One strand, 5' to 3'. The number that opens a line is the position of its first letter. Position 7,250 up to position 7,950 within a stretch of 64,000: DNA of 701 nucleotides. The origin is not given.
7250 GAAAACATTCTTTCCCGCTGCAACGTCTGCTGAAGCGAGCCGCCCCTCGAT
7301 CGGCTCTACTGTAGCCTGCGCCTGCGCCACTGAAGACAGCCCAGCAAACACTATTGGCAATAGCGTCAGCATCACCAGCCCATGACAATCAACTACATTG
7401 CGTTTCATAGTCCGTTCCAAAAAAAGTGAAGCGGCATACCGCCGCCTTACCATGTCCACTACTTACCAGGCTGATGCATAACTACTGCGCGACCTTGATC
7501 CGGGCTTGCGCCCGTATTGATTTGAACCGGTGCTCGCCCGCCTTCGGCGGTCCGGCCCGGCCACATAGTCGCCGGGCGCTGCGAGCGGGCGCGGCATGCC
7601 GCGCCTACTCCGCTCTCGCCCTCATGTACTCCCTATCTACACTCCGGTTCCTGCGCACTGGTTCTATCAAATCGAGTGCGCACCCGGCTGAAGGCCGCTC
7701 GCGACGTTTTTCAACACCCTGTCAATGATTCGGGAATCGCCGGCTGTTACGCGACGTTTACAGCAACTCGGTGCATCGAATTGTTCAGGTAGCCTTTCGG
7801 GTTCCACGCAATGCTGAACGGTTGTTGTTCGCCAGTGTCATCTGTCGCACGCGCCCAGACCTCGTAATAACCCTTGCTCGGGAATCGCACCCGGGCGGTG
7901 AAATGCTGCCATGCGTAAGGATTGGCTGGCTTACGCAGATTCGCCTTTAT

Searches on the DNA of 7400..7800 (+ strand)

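Call 10: search_rna_families(source=window, start=7400, end=7800, threshold=evalue, max_evalue=10, show_alignments=2)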
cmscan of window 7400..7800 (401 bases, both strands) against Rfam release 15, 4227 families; matches with E-value up to 10: 4.
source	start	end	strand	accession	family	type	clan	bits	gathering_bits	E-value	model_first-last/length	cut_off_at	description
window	7624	7716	+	RF02228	sX9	Gene; sRNA;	-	28.3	44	0.0026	1-76/76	no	Xanthomonas sRNA sX9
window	7563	7661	+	RF02169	PVT1_6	Gene; lncRNA;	-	12.8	45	6.9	1-113/113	no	Pvt1 oncogene conserved region 6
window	7674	7693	+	RF01310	sR7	Gene; snRNA; snoRNA; CD-box;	-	12.2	37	2.5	38-57/57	no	Small nucleolar RNA sR7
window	7488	7583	+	RF04316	mgtE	Cis-reg;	-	10.3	200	2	201-297/306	no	mgtE ncRNA motif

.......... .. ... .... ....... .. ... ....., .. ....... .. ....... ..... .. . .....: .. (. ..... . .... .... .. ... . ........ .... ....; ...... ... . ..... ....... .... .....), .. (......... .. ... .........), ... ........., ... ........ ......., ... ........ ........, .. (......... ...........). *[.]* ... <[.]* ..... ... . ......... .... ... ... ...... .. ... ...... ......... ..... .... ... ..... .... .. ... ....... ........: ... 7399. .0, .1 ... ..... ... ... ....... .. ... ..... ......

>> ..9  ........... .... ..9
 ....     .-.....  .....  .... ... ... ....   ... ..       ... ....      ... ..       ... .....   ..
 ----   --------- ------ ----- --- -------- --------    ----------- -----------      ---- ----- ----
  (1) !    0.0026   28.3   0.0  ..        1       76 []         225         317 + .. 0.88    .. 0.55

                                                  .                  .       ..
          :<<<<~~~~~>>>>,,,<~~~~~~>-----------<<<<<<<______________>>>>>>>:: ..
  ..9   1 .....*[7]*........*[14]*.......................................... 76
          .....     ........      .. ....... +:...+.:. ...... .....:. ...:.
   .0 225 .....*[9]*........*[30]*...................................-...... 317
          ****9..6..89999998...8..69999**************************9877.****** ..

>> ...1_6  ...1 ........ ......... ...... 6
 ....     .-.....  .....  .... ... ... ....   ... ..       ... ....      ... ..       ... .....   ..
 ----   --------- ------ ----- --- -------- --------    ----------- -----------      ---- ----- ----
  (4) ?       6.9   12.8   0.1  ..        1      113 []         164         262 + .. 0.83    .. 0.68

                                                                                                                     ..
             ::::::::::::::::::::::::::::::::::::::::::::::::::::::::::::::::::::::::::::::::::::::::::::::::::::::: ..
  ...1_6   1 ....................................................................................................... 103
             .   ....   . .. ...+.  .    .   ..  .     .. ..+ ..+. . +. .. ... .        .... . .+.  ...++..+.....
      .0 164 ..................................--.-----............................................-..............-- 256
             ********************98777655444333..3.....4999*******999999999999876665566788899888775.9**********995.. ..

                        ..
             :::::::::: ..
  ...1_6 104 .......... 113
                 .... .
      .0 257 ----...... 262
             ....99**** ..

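Call 32: search_dna_similar(query=window:7463-7725:+, collection=plasmids, mode=distant, max_evalue=0.01, max_rows=40)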
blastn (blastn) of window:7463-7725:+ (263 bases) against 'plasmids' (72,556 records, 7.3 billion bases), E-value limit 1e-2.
No match.
